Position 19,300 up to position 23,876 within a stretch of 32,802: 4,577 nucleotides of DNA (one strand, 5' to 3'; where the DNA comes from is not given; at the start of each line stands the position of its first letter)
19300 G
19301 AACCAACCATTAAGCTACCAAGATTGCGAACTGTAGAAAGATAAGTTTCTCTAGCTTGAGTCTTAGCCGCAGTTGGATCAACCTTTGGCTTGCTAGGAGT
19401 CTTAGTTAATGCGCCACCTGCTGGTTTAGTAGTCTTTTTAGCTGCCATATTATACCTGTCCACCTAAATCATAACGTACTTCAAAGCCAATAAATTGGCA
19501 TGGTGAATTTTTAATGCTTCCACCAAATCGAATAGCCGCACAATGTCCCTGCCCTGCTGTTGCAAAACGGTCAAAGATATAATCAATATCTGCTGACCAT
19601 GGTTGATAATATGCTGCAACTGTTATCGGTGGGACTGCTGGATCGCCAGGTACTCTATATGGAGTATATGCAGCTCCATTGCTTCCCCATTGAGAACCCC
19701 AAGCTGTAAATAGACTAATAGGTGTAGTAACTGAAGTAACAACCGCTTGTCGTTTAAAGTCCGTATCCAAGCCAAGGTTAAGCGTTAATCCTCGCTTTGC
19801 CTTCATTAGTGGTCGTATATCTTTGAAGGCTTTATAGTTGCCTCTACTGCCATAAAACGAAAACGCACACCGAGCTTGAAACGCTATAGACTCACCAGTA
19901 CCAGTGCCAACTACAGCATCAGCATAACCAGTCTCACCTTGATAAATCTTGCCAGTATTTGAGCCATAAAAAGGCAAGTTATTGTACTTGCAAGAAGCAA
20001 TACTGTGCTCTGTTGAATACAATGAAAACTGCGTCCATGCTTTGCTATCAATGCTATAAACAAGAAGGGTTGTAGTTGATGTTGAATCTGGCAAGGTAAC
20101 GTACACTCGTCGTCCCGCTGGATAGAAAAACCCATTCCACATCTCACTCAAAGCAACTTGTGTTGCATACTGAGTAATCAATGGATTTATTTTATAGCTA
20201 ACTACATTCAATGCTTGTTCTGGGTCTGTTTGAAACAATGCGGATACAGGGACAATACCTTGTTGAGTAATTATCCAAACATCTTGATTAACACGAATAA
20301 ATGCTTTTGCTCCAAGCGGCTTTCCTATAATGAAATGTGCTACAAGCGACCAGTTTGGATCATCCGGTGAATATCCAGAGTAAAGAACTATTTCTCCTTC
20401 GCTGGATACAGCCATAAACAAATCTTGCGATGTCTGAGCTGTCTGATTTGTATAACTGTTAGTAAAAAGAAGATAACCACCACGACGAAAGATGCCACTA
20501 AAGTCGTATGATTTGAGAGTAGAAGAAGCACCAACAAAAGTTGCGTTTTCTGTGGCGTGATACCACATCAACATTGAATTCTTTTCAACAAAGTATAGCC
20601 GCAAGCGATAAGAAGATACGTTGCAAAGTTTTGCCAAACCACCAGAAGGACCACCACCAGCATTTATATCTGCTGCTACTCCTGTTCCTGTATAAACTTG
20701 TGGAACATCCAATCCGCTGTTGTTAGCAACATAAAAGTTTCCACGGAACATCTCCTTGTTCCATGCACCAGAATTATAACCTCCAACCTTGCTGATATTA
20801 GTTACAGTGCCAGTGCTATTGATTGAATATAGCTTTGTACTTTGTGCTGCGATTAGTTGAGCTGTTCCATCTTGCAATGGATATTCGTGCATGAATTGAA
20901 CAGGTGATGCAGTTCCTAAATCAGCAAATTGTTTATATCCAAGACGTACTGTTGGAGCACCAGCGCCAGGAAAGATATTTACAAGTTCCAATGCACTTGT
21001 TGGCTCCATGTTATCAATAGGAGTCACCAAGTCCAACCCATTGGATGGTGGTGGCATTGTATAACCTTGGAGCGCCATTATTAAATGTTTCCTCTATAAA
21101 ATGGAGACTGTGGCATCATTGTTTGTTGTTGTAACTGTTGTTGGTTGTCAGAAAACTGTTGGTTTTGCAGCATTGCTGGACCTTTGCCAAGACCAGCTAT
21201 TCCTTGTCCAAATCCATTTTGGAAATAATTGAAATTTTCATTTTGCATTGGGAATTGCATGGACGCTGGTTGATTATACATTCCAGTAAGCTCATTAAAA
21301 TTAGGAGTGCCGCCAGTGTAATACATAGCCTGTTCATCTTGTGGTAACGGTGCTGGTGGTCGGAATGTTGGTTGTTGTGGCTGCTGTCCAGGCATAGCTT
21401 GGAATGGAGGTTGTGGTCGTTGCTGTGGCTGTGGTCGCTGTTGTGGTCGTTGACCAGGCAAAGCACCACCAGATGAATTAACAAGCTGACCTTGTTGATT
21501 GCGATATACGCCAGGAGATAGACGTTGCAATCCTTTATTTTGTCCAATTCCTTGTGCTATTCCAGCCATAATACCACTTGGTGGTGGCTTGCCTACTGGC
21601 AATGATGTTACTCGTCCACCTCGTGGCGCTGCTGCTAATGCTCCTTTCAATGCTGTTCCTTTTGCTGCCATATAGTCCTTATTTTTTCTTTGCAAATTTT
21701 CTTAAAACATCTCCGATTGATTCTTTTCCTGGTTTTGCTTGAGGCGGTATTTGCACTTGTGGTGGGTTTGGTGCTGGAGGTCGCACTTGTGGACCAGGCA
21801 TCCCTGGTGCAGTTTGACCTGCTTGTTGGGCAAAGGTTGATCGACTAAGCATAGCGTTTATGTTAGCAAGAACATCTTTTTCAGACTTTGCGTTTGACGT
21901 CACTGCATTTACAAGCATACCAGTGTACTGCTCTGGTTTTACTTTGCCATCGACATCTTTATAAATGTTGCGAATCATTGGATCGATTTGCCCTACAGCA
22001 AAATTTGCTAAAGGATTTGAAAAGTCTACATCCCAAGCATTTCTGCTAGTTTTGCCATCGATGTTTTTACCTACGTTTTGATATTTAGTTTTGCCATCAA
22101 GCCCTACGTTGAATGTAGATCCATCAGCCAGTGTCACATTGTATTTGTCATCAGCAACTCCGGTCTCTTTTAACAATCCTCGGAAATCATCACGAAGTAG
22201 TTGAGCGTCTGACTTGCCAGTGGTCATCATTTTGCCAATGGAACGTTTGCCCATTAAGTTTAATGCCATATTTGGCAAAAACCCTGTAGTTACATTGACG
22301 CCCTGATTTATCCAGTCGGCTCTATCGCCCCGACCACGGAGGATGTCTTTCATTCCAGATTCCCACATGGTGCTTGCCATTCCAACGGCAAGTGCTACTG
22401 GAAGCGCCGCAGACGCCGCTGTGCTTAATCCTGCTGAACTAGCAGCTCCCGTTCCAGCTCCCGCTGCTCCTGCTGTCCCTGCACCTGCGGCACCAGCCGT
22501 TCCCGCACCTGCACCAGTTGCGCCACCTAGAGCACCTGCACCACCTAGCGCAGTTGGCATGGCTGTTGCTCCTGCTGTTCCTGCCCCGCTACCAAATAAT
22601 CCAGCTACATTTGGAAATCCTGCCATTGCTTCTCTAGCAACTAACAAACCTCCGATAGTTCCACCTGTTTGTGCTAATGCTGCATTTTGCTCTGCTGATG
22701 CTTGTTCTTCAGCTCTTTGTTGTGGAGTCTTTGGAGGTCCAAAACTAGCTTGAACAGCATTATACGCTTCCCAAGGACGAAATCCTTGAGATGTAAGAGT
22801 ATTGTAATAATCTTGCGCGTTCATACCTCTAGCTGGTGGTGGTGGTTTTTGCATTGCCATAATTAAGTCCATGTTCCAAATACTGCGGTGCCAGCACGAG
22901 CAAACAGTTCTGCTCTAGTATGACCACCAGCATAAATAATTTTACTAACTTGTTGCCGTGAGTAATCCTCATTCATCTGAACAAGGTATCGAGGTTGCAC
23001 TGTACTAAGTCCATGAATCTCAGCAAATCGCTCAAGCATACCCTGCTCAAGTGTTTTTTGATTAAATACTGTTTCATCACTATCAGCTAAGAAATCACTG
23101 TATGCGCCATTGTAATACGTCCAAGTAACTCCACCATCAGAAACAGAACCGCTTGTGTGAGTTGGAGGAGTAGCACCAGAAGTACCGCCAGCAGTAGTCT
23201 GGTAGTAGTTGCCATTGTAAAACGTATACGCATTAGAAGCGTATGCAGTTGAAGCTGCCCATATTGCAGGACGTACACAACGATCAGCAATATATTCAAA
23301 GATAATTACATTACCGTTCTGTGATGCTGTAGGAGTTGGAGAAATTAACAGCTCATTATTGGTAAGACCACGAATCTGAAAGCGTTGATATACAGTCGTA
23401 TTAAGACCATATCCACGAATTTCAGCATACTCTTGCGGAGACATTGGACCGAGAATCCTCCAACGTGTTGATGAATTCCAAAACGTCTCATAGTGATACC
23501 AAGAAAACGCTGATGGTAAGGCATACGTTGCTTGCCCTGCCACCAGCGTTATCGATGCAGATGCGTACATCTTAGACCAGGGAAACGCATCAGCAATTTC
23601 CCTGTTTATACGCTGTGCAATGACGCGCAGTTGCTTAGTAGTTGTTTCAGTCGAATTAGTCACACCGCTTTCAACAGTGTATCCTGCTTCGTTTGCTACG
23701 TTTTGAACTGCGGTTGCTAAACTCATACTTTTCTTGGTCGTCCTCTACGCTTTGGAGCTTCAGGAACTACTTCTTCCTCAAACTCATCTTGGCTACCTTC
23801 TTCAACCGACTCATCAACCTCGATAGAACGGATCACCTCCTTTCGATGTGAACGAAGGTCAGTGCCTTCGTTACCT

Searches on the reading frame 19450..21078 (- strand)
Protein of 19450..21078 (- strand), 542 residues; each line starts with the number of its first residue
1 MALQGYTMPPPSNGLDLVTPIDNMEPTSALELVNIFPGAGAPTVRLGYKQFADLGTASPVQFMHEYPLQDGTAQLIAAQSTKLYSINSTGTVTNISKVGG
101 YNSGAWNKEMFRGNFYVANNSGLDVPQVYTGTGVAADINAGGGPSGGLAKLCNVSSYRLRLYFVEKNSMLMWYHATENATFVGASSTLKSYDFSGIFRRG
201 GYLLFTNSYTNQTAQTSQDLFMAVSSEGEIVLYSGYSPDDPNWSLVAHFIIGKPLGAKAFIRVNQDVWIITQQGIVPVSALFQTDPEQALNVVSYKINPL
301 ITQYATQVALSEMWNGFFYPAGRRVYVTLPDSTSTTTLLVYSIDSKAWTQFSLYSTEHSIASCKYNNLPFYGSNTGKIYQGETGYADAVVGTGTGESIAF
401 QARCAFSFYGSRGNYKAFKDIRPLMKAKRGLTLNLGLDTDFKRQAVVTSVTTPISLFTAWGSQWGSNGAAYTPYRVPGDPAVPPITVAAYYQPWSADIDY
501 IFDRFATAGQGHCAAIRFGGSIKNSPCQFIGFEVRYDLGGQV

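Call 11: search_protein_families(library=phrogs, proteins=[window:19450-21078:-], max_evalue=0.001)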
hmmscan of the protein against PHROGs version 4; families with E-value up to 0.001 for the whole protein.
window:19450-21078:- (542 aa): 2 families
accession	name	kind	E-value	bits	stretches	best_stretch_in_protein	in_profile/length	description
phrog_5107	-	lysis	1.3e-56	193.1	1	7-465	8-480/533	amidase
phrog_3287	-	head and packaging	3e-07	30.6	1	13-184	12-177/524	virion structural protein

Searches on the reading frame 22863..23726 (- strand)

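Call 75: search_protein_families(library=pfam, proteins=[window:22863-23726:-], max_evalue=0.001)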
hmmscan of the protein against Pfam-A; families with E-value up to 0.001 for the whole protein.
window:22863-23726:- (287 aa): 1 family
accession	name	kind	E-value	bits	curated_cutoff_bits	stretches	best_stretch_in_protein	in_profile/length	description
PF24175.2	SU10_adaptor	-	7.3e-08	33.5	27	1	3-158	3-130/194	SU10 adaptor protein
